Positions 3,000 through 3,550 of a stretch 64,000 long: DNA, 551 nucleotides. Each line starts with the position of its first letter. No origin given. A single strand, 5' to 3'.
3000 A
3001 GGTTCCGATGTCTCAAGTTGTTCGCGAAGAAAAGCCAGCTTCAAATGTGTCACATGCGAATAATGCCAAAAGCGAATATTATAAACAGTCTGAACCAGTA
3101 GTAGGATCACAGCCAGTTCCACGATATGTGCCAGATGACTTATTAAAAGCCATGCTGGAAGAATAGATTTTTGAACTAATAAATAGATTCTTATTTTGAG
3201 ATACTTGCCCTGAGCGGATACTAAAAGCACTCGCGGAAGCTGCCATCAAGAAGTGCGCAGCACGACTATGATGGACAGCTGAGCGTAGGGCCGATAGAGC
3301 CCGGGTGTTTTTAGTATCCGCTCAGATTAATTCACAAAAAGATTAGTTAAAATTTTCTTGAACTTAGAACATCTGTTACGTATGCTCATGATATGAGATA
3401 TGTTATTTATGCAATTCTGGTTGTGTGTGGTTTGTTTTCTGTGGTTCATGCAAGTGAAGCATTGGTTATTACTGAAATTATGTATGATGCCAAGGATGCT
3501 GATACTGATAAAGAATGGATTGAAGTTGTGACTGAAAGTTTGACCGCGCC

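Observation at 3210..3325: Family of GC-rich, hairpin-closed intergenic elements with covarying closing helices (copies A-E)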

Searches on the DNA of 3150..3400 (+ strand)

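Call 10: search_rna_families(source=window, start=3150, end=3400, threshold=evalue, max_evalue=10)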
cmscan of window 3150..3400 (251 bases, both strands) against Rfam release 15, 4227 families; matches with E-value up to 10: 0.
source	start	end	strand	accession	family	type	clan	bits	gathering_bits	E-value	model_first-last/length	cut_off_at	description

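Call 37: build_rna_model(alignment_id=A3, structure=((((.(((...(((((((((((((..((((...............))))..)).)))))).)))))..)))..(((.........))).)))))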
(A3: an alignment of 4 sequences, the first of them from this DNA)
Model R1 built from alignment A3 (4 sequences, 93 columns); structure: as given.
model positions 87; base pairs 27; branch points 1; effective number of sequences 1.58; information 0.654 bits per position. Calibrated on 0.2 Mb of random sequence (short: E-values are rough).
structure used (alignment columns):
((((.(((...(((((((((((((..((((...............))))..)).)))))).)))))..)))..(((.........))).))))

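Call 38: search_with_rna_model(model_id=R1, source=window, filters=off, max_evalue=10, make_alignment=true, show_alignments=6)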
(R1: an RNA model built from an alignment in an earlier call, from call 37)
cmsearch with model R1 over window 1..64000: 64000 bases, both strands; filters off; matches with E-value up to 10: 8.
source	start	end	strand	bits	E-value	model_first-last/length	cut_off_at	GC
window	3227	3307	+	87.5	1.3e-19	1-87/87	no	0.62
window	18682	18774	-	86.2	2.7e-19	1-87/87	no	0.62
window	28706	28791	+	86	3e-19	1-87/87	no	0.51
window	42112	42197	-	80.8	6e-18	1-87/87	no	0.55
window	60359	60419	-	11.7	1.2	1-87/87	no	0.31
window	13186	13240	+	9.7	3.8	1-87/87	no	0.42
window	44834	44920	+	9.3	4.8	1-87/87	no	0.37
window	14578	14627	-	8.5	7.8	1-87/87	no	0.42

Alignment A4: 8 matches aligned to the model, 144 columns, each read 5' to 3' on its own strand. Consensus structure (alignment columns), stored with it:
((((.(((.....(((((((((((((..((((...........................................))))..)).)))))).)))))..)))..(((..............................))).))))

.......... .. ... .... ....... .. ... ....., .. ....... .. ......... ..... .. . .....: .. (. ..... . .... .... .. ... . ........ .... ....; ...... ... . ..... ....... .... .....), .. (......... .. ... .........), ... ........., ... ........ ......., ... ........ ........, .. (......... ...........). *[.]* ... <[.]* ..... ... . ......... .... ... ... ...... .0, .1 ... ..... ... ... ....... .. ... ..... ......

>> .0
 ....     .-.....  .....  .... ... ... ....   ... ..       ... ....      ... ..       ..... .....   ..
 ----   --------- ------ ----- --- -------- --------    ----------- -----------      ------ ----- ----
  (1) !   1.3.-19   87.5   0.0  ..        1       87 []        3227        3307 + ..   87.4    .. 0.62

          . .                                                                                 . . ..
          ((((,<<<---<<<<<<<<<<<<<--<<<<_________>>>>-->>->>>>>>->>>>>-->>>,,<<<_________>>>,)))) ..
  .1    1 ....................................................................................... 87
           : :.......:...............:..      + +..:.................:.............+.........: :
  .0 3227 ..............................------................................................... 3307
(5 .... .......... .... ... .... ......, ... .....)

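Call 39: search_with_rna_model(model_id=R1, source=window, max_evalue=0.00001, make_alignment=true)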
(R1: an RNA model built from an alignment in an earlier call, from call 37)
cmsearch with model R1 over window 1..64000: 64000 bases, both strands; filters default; matches with E-value up to 0.00001: 4.
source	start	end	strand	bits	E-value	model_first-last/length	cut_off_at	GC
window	3227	3307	+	87.5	1.3e-19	1-87/87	no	0.62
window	18682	18774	-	86.2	2.7e-19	1-87/87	no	0.62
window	28706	28791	+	86.1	2.9e-19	1-87/87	no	0.51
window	42112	42197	-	80.8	6e-18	1-87/87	no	0.55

Alignment A5: 4 matches aligned to the model, 93 columns, each read 5' to 3' on its own strand. Consensus structure (alignment columns), stored with it:
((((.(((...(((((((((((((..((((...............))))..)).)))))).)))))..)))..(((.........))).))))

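Call 50: search_with_rna_model(model_id=R1, sources=[L009, L021, L022, L011, L014], filters=off, max_evalue=10)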
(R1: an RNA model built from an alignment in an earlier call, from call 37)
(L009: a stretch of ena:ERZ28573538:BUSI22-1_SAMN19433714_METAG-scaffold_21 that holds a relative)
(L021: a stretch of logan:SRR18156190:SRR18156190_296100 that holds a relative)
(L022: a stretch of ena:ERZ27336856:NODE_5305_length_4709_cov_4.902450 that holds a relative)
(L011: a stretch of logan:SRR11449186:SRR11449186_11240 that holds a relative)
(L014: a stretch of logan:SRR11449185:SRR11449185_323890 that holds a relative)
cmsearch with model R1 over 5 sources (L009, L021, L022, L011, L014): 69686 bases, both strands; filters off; matches with E-value up to 10: 4.
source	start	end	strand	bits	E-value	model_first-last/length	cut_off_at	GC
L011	11091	11171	+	87.5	1.4e-19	1-87/87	no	0.62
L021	3651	3730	+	76.4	8.5e-17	1-87/87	no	0.52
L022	4441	4520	+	75.9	1.1e-16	1-87/87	no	0.54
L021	9790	9816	-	9.7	4.2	1-87/87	no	0.59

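Call 57: search_with_rna_model(model_id=R1, sources=[L024, L025, L026, L027, L021, L022, L023, L010], filters=off, max_evalue=10, show_alignments=6)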
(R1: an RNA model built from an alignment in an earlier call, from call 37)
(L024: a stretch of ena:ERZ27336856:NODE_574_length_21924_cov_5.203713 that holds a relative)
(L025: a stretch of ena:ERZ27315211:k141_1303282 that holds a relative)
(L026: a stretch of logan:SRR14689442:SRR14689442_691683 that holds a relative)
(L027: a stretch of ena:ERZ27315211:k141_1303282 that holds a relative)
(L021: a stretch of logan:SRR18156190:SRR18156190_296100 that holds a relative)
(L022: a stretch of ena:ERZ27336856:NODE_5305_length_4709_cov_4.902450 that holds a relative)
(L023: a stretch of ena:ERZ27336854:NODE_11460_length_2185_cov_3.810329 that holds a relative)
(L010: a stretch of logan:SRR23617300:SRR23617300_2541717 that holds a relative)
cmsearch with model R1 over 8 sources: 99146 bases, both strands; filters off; matches with E-value up to 10: 8.
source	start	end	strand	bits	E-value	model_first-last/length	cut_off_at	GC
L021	3651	3730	+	76.4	1.2e-16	1-87/87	no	0.52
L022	4441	4520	+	75.9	1.5e-16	1-87/87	no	0.54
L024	3875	3958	-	66.9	2.9e-14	1-87/87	no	0.61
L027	19293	19389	+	13.4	0.7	1-87/87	no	0.39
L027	15823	15907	-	12.3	1.3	1-87/87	no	0.4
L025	3428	3525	+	11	2.8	1-87/87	no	0.33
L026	1918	2015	+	11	2.8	1-87/87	no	0.33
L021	9790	9816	-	9.7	6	1-87/87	no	0.59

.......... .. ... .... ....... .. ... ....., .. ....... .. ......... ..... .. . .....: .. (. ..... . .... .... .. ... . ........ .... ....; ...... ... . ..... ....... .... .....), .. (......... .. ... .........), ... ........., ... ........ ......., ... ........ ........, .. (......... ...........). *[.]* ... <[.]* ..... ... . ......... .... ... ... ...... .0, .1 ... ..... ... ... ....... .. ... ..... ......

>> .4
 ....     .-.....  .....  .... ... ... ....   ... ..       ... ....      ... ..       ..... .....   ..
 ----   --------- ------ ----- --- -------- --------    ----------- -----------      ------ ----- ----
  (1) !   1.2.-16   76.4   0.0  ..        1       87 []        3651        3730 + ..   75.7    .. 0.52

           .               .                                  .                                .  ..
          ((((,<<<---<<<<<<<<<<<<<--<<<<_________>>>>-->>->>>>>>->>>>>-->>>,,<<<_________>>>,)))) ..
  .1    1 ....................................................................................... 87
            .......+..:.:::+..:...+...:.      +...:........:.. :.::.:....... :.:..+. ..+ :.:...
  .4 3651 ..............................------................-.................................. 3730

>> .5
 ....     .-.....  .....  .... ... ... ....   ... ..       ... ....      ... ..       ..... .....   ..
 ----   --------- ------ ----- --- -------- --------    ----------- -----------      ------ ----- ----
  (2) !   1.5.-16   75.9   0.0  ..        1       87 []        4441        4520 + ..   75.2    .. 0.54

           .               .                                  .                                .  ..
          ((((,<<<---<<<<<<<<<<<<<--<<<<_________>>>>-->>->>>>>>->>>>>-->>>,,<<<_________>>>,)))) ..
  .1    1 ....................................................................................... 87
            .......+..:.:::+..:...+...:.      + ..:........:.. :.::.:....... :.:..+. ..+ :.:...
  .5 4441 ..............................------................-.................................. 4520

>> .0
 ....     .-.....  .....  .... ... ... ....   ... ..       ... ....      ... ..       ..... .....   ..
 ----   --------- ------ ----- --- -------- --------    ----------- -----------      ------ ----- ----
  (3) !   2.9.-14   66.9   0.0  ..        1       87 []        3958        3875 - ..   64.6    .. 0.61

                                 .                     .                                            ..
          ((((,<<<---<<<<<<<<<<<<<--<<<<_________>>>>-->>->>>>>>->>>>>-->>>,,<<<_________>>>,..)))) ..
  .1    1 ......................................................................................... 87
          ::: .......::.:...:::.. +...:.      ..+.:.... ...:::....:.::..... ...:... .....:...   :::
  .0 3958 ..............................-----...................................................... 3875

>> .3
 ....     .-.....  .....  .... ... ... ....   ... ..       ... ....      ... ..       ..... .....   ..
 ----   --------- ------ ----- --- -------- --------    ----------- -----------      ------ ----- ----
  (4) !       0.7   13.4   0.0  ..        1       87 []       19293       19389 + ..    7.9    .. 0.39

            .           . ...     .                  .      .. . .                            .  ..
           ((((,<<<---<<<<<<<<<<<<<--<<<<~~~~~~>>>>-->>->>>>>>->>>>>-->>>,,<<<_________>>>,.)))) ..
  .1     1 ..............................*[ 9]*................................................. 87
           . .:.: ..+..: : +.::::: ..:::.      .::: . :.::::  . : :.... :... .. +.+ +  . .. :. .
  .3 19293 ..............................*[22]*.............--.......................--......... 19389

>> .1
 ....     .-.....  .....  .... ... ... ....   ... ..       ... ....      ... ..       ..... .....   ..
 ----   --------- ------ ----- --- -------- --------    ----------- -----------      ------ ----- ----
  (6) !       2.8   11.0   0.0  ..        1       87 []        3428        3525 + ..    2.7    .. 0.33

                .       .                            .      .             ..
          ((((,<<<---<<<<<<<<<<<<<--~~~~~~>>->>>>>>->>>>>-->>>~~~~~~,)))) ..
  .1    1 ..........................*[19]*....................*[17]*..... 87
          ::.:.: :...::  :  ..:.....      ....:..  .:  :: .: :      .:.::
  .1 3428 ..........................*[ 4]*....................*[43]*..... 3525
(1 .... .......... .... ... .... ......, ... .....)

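Call 63: search_with_rna_model(model_id=R1, sources=[window, L021, L024, L027], max_evalue=2, make_alignment=true)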
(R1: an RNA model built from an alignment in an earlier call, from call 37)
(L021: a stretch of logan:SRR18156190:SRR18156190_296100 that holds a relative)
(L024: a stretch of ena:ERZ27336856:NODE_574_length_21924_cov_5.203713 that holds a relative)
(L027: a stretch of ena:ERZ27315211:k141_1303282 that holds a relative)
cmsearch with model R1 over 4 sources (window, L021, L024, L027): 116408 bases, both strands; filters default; matches with E-value up to 2: 6.
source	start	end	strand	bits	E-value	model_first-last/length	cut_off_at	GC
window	3227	3307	+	87.5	2.3e-19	1-87/87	no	0.62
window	18682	18774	-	86.2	4.9e-19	1-87/87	no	0.62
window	28706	28791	+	86.1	5.3e-19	1-87/87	no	0.51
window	42112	42197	-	80.8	1.1e-17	1-87/87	no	0.55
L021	3651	3730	+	76.4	1.4e-16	1-87/87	no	0.52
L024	3876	3957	-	66.5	4.1e-14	1-87/87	no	0.62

Alignment A7: 6 matches aligned to the model, 94 columns, each read 5' to 3' on its own strand. Consensus structure (alignment columns), stored with it:
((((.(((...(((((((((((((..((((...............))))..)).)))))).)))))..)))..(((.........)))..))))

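Call 67: build_rna_model(alignment_id=A7)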
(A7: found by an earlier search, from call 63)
Model R2 built from alignment A7 (6 sequences, 94 columns); structure: stored with the alignment.
model positions 82; base pairs 27; branch points 1; effective number of sequences 1.69; information 0.692 bits per position. Calibrated on 0.2 Mb of random sequence (short: E-values are rough).
structure used (alignment columns):
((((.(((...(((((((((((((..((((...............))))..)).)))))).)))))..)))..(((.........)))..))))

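Call 68: search_with_rna_model(model_id=R2, sources=[L009, L021, L024, L025, L027], filters=off, max_evalue=10, show_alignments=5)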
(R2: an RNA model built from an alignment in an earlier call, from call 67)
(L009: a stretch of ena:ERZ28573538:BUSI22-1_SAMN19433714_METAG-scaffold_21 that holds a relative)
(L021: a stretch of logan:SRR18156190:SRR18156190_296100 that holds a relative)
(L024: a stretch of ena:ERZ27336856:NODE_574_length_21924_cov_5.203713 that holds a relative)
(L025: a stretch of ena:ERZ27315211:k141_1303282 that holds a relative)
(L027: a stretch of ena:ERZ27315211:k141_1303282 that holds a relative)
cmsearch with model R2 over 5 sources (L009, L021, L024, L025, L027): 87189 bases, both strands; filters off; matches with E-value up to 10: 5.
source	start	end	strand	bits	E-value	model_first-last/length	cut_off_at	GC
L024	3876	3957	-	86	1.5e-20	1-82/82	no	0.62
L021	3651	3730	+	84.6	3.8e-20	1-82/82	no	0.52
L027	15823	15907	-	13.5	0.46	1-82/82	no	0.4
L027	19293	19389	+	12.8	0.72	1-82/82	no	0.39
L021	9790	9816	-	9.1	6.9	1-82/82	no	0.59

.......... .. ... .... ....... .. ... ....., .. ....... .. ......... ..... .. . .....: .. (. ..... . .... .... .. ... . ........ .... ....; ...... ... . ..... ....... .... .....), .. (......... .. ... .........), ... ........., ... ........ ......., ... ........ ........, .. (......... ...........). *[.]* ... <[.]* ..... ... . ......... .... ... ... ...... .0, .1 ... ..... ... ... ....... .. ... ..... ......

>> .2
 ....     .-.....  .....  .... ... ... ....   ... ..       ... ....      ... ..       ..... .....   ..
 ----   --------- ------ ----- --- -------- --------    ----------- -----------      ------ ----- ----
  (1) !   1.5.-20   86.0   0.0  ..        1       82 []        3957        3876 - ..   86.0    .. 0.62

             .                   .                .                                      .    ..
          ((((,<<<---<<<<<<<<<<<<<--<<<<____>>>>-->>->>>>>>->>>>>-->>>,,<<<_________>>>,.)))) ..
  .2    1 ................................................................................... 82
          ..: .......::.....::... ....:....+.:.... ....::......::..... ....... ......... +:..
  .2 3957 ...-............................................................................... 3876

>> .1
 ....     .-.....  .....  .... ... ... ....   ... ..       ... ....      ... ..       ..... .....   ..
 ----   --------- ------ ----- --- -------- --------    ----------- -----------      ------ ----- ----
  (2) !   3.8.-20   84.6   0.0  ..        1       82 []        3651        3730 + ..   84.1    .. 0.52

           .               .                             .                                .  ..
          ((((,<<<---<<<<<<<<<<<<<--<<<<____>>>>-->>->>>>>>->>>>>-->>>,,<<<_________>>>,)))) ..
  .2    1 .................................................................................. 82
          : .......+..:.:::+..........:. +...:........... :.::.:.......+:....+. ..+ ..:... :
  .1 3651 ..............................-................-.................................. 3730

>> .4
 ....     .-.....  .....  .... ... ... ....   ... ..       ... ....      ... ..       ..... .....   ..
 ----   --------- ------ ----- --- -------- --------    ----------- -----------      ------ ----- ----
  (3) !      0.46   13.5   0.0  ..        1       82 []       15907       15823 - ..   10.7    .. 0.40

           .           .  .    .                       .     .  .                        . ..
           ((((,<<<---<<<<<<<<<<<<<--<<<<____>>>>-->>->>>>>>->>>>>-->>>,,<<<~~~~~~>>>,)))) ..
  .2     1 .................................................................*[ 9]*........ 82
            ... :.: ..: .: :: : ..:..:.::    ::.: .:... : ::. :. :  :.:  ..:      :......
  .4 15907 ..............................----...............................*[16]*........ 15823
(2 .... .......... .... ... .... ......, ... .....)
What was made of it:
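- Tried and rejected: The weak hit X in the third relative is not significant by covariance model (12.8 bits, E = 0.7; calls 57, 68).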

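Call 69: search_with_rna_model(model_id=R2, sources=[window, L011, L014], filters=off, max_evalue=10)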
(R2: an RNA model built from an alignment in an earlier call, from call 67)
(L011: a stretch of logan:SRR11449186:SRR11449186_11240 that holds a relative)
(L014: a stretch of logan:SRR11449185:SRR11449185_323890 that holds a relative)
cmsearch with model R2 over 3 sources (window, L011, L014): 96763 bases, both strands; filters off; matches with E-value up to 10: 9.
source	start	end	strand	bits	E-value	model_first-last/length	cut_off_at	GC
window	3227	3307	+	88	5.2e-21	1-82/82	no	0.62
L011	11091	11171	+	88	5.2e-21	1-82/82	no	0.62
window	28706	28791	+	81.8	2.3e-19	1-82/82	no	0.51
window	18682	18774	-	80.6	4.9e-19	1-82/82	no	0.62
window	42112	42197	-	72.7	6.3e-17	1-82/82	no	0.55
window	44834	44920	+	12.6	0.87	1-82/82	no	0.37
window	60359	60419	-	10.6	3.1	1-82/82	no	0.31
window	13186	13240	+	9.3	6.8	1-82/82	no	0.42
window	14578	14627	-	8.9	8.8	1-82/82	no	0.42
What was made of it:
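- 3227..3307 (+): Copy A, core (three-way junction: P2, long bulged hairpin P3, small hairpin P4). CM score 88 bits (calls 38, 69).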
